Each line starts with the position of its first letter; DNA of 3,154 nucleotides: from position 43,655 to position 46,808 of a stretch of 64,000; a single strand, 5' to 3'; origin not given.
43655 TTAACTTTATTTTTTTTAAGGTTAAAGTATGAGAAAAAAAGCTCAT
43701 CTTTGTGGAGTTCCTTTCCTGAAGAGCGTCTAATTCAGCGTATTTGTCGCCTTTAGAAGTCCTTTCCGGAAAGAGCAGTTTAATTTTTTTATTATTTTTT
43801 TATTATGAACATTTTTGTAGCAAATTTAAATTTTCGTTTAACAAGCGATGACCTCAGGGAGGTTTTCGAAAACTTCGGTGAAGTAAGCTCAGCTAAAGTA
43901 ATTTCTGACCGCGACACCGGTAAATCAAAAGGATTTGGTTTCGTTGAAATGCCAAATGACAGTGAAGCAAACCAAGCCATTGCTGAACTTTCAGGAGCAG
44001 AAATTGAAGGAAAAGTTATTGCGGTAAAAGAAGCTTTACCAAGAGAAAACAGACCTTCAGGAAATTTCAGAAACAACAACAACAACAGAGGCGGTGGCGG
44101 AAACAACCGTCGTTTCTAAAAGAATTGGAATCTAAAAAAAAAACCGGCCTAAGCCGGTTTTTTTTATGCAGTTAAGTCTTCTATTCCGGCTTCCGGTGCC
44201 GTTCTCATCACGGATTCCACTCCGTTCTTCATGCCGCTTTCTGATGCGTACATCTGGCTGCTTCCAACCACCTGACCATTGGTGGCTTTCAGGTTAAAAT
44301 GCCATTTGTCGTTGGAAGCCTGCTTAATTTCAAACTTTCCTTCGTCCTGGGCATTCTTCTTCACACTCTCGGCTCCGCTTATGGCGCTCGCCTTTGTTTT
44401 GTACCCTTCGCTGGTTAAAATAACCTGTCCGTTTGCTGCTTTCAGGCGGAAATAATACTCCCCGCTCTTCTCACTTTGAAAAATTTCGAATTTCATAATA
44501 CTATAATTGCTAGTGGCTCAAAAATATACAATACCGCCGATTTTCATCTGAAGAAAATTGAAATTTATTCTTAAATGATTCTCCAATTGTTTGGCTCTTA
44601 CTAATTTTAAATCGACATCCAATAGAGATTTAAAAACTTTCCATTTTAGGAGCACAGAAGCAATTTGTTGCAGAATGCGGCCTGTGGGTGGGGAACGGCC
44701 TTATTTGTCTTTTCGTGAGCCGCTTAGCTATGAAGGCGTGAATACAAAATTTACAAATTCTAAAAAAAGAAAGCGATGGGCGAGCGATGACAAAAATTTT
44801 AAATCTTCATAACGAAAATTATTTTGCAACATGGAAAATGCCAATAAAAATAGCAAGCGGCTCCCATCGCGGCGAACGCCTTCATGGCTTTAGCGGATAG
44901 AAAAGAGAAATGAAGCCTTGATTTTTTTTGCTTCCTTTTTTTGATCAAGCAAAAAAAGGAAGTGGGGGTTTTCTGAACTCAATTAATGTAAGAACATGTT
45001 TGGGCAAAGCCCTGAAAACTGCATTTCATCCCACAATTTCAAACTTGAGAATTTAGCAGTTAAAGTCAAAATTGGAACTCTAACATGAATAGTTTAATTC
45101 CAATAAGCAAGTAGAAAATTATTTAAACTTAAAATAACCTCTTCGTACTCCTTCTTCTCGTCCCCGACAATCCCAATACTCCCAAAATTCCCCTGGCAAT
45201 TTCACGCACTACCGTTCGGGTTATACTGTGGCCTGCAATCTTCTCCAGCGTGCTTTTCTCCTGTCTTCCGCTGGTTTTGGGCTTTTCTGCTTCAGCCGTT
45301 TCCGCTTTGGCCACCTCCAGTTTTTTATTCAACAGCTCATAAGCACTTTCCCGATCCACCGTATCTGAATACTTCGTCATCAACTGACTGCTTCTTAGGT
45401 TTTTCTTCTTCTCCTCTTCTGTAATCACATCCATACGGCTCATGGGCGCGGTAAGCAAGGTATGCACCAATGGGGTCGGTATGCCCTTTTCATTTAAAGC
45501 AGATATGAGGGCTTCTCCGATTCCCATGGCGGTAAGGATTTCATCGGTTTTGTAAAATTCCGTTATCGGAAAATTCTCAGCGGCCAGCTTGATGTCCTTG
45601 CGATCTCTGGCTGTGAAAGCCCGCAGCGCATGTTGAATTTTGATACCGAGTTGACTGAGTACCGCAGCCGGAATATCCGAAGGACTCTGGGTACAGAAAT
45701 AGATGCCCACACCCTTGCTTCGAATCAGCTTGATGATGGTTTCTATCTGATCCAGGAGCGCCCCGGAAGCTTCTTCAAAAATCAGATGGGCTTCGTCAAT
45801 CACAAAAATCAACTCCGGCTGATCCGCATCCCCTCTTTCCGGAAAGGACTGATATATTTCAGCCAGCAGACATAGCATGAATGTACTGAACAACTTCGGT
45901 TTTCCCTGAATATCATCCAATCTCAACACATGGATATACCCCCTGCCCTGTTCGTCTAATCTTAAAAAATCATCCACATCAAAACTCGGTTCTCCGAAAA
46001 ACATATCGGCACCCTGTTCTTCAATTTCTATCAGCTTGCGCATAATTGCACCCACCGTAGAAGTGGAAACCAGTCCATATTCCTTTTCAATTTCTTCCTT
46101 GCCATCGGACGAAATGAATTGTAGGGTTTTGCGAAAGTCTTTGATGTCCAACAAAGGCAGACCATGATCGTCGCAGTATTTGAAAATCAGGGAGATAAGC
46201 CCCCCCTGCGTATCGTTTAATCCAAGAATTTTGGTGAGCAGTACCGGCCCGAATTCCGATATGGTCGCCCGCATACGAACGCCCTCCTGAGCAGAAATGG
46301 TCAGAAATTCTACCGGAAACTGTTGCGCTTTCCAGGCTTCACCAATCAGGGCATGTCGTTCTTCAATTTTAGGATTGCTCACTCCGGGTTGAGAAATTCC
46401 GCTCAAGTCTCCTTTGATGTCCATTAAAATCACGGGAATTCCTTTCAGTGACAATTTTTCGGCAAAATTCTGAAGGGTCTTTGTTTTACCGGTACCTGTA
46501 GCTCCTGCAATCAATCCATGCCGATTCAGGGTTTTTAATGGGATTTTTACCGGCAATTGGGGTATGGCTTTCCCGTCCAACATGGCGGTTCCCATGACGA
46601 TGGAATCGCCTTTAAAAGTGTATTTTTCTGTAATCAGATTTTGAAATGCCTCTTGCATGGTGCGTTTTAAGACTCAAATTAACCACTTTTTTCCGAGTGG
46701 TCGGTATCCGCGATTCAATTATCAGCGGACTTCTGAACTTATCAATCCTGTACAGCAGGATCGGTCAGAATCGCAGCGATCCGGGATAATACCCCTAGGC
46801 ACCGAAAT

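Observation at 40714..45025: Two-copy structured element of about 360 bp in direct orientation flanking a 3.6-kb six-gene block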

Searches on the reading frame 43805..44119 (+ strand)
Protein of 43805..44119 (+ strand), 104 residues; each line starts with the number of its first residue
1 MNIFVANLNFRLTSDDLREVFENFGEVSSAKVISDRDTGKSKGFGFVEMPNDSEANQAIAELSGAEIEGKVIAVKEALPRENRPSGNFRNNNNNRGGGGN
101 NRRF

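Call 54: search_protein_families(library=pfam, proteins=[window:43805-44119:+], max_evalue=0.001)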
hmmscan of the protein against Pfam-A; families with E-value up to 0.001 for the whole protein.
window:43805-44119:+ (104 aa): 1 family
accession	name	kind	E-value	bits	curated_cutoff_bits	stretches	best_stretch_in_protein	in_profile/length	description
PF00076.28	RRM_1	-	7.9e-23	80.6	20.7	1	3-72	1-69/70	RNA recognition motif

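Call 76: find_encoding_contigs(protein=window:43805-44119:+, flank=10000, max_places=10)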
Protein window:43805-44119:+ (104 aa): 4 contigs read that carry it; 4 places shown.
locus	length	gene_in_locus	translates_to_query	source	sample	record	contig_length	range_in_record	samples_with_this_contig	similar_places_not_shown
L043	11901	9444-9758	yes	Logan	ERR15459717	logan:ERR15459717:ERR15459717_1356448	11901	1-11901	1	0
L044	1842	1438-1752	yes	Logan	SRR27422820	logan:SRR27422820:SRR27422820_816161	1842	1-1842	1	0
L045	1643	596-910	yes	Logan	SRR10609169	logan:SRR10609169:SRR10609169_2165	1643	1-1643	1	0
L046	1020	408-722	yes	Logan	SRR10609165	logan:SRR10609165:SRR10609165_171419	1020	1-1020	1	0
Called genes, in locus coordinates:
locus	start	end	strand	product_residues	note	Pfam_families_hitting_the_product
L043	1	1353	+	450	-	?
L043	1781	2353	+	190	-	PF12867:DinB_2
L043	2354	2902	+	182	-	PF07638:Sigma70_ECF, PF04542:Sigma70_r2, PF08281:Sigma70_r4_2, PF04545:Sigma70_r4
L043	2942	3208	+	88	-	-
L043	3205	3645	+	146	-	PF13801:Metal_resist (weak)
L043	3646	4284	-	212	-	-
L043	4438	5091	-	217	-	PF03807:F420_oxidored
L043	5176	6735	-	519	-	PF00916:Sulfate_transp, PF16983:MFS_MOT1 (weak)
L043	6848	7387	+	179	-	PF11827:DUF3347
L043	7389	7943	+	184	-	PF07609:DUF1572, PF12867:DinB_2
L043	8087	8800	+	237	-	PF13489:Methyltransf_23, PF13649:Methyltransf_25, PF13847:Methyltransf_31 (weak), PF08241:Methyltransf_11, PF08242:Methyltransf_12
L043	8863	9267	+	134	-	-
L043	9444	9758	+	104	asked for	PF00076:RRM_1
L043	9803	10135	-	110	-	PF07411:DUF1508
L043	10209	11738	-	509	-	PF01935:DUF87, PF05872:HerA_C, PF13401:AAA_22 (faint)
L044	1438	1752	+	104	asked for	PF00076:RRM_1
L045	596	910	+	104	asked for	PF00076:RRM_1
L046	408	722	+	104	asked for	PF00076:RRM_1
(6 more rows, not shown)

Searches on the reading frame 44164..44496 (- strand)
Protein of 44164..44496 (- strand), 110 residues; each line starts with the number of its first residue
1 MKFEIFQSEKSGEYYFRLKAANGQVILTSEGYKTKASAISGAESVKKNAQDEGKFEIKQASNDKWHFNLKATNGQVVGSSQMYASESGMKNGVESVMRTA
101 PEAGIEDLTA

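Call 54: search_protein_families(library=pfam, proteins=[window:44164-44496:-], max_evalue=0.001)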
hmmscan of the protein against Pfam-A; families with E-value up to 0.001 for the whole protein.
window:44164-44496:- (110 aa): 1 family
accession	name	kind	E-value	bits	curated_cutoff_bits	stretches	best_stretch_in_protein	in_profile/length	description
PF07411.17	DUF1508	-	2.3e-44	149.5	22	2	60-107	1-48/48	Domain of unknown function (DUF1508)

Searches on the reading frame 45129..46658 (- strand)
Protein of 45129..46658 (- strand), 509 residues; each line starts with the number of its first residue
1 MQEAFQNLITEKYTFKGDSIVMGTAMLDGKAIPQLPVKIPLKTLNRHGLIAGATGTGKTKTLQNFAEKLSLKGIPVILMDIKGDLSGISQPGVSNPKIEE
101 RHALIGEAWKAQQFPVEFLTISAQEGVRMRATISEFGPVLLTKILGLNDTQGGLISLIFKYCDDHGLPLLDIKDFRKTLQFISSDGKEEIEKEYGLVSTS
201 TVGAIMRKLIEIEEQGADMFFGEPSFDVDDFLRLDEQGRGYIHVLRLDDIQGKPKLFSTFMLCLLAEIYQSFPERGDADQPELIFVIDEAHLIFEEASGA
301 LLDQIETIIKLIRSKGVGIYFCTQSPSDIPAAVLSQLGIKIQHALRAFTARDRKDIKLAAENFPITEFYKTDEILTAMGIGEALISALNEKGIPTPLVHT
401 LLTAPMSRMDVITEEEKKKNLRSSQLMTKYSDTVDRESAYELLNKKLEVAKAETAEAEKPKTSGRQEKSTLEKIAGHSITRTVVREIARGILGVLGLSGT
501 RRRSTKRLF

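Call 25: find_encoding_contigs(protein=window:45129-46658:-, flank=10000, max_places=10)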
Protein window:45129-46658:- (509 aa): no gene with exactly this product is on record in the collection.

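Call 26: find_homologous_proteins(query=window:45129-46658:-, max_evalue=1e-50)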
Query window:45129-46658:- (509 aa): 8000 proteins with E <= 1e-50 among 8000 candidates; the best 120 are listed.
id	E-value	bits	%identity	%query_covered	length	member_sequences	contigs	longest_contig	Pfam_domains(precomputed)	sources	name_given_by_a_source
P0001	0.0e+0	1110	100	100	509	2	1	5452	PF01935.24,PF05872.19,PF13401.13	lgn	-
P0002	1.9e-266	902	80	98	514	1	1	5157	PF10412.16,PF01935.24,PF05872.19,PF00004.36,PF13401.13,PF04851.22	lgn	-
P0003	2.0e-266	902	81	98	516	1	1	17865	PF01935.24,PF05872.19,PF13401.13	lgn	-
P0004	2.0e-265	899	79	100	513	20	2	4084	PF10412.16,PF01935.24,PF05872.19,PF13401.13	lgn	-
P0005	3.1e-265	898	81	98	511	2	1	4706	PF10412.16,PF01935.24,PF05872.19,PF00004.36,PF13401.13,PF04851.22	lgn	-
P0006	2.6e-246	836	74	98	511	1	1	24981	PF01935.24,PF05872.19,PF00004.36,PF13401.13,PF01580.25,PF04851.22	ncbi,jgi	jgi:DNA helicase HerA-like ATPase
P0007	1.9e-241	820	73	100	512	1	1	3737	PF01935.24,PF05872.19,PF13401.13,PF01580.25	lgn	-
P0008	2.6e-240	816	72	100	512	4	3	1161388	PF01935.24,PF05872.19,PF00004.36,PF13401.13,PF04851.22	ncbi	-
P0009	2.6e-238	810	71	98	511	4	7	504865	PF01935.24,PF05872.19,PF00004.36,PF13401.13,PF01580.25,PF04851.22,PF13191.13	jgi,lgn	jgi:DNA helicase HerA-like ATPase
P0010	8.5e-238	808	71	96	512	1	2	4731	PF01935.24,PF05872.19,PF13401.13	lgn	-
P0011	1.6e-237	807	70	96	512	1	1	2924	PF01935.24,PF05872.19,PF13401.13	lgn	-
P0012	5.4e-237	805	70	98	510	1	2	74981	PF10412.16,PF01935.24,PF05872.19,PF00004.36,PF13401.13,PF01580.25,PF04851.22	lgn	-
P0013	1.0e-236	804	71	100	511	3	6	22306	PF10412.16,PF01935.24,PF05872.19,PF13401.13,PF04851.22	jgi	jgi:uncharacterized protein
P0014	1.5e-236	804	70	98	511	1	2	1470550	PF01935.24,PF05872.19,PF13401.13,PF04851.22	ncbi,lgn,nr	ncbi:MAG: DUF853 family protein [Flavobacteriales bacterium]|nr:DUF853 family protein [Flavobacteria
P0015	2.2e-236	803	71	99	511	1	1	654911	PF01935.24,PF05872.19,PF13401.13,PF04851.22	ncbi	ncbi:MAG: DUF853 family protein [Bacteroidia bacterium]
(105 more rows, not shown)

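Call 27: find_encoding_contigs(protein=P0003, flank=10000, max_places=4)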
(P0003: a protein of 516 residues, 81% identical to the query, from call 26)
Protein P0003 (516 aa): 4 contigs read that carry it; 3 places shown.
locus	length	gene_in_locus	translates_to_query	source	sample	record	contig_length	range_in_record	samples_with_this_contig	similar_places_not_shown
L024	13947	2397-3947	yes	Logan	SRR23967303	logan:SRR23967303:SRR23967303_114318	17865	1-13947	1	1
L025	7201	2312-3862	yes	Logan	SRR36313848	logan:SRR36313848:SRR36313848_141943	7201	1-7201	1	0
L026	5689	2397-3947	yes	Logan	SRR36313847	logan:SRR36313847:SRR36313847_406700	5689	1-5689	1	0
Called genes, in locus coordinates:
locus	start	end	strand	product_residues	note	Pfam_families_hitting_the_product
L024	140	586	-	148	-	-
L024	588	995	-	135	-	-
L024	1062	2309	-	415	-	PF01595:CNNM, PF00571:CBS (weak), PF03471:CorC_HlyC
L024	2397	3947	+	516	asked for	PF01935:DUF87, PF05872:HerA_C, PF13401:AAA_22 (faint)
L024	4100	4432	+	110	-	PF07411:DUF1508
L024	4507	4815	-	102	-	PF00076:RRM_1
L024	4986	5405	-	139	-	-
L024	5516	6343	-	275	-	PF01209:Ubie_methyltran (weak), PF13489:Methyltransf_23, PF13847:Methyltransf_31, PF08241:Methyltransf_11, PF08242:Methyltransf_12, PF13649:Methyltransf_25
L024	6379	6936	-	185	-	PF07609:DUF1572, PF12867:DinB_2 (weak)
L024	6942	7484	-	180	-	PF11827:DUF3347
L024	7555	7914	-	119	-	PF15071:TMEM220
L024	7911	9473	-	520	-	PF01839:FG-GAP (faint), PF13517:FG-GAP_3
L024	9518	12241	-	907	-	PF16078:2-oxogl_dehyd_N, PF00676:E1_dh, PF02779:Transket_pyr, PF16870:OxoGdeHyase_C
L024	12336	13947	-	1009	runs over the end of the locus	PF00629:MAM, PF19081:Ig_7 (faint), PF00801:PKD, PF18911:PKD_4, PF18962:Por_Secre_tail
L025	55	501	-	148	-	-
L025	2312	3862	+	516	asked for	PF01935:DUF87, PF05872:HerA_C, PF13401:AAA_22 (faint)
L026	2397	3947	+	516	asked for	PF01935:DUF87, PF05872:HerA_C, PF13401:AAA_22 (faint)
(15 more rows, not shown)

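Call 28: find_encoding_contigs(protein=P0006, flank=10000, max_places=4)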
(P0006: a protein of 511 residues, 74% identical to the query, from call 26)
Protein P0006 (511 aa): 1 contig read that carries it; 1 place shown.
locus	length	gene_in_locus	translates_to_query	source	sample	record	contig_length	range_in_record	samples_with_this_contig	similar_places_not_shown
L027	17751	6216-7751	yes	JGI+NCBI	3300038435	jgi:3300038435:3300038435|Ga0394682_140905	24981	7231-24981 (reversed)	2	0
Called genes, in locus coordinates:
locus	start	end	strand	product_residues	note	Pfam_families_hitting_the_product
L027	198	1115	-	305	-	-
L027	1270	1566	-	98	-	-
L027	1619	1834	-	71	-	-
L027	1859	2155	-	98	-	-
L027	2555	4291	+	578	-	PF01336:tRNA_anti-codon, PF00152:tRNA-synt_2, PF02938:GAD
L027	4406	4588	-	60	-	-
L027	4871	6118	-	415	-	PF01595:CNNM, PF00571:CBS (weak), PF03471:CorC_HlyC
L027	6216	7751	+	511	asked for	PF01580:FtsK_SpoIIIE (weak), PF01935:DUF87, PF04851:ResIII (faint), PF05872:HerA_C, PF13401:AAA_22 (faint), PF00004:AAA (faint)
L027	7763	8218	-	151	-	-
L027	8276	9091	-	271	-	-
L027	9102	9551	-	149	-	-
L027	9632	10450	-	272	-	-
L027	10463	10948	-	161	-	-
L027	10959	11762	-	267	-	-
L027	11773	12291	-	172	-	-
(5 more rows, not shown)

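Call 29: find_encoding_contigs(protein=P0008, flank=10000, max_places=4)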
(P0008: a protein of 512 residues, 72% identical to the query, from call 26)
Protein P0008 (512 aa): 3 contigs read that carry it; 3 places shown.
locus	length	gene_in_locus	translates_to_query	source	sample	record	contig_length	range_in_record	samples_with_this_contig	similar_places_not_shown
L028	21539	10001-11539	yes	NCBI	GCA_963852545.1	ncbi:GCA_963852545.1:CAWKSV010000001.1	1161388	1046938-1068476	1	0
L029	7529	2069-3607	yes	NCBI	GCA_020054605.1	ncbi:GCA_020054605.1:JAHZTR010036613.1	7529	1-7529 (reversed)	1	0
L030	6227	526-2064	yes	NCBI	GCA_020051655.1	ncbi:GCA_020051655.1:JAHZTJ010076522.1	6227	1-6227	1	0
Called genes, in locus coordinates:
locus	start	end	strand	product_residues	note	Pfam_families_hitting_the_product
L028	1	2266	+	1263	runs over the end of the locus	PF18962:Por_Secre_tail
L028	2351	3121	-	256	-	PF00072:Response_reg, PF04397:LytTR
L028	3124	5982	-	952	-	PF07494:Reg_prop (faint), PF07495:Y_Y_Y, PF06580:His_kinase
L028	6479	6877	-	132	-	PF13564:DoxX_2 (weak)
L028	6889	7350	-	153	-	PF04945:YHS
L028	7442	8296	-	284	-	PF00165:HTH_AraC (faint), PF12833:HTH_18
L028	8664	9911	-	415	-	PF01595:CNNM, PF00571:CBS (faint), PF03471:CorC_HlyC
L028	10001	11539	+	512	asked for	PF01935:DUF87, PF04851:ResIII (faint), PF05872:HerA_C, PF13401:AAA_22 (faint), PF00004:AAA (faint)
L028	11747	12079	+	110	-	PF07411:DUF1508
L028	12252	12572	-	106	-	PF00076:RRM_1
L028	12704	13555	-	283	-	PF21088:MS_channel_1st (weak), PF00924:MS_channel_2nd, PF21082:MS_channel_3rd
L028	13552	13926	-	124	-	-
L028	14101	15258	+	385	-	PF00085:Thioredoxin (weak), PF03190:Thioredox_DsbH, PF13899:Thioredoxin_7, PF13098:Thioredoxin_2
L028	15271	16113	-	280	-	PF13489:Methyltransf_23, PF08241:Methyltransf_11, PF08242:Methyltransf_12, PF13649:Methyltransf_25, PF13847:Methyltransf_31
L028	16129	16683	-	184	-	PF07609:DUF1572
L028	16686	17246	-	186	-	PF11827:DUF3347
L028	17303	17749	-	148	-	-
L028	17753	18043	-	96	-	-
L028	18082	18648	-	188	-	PF07638:Sigma70_ECF (weak), PF04542:Sigma70_r2, PF08281:Sigma70_r4_2, PF04545:Sigma70_r4, PF22233:PhyR_sigma-like (weak)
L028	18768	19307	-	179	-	PF09922:LiaF-like_C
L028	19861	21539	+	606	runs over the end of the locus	PF00884:Sulfatase, PF01663:Phosphodiest (weak)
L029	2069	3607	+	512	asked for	PF01935:DUF87, PF04851:ResIII (faint), PF05872:HerA_C, PF13401:AAA_22 (faint), PF00004:AAA (faint)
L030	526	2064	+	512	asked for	PF01935:DUF87, PF04851:ResIII (faint), PF05872:HerA_C, PF13401:AAA_22 (faint), PF00004:AAA (faint)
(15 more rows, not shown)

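Call 60: find_encoding_contigs(protein=P0001, flank=10000, max_places=10)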
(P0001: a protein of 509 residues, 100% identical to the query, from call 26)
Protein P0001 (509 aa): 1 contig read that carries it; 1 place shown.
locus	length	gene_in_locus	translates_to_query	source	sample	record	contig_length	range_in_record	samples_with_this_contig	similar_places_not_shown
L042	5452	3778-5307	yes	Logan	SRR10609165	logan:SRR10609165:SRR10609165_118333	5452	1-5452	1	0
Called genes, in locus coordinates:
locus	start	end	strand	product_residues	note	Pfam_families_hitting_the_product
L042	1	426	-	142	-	?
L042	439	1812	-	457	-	-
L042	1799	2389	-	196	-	PF04542:Sigma70_r2, PF08281:Sigma70_r4_2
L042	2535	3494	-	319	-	PF18962:Por_Secre_tail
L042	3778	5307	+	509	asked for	PF01935:DUF87, PF05872:HerA_C, PF13401:AAA_22 (faint)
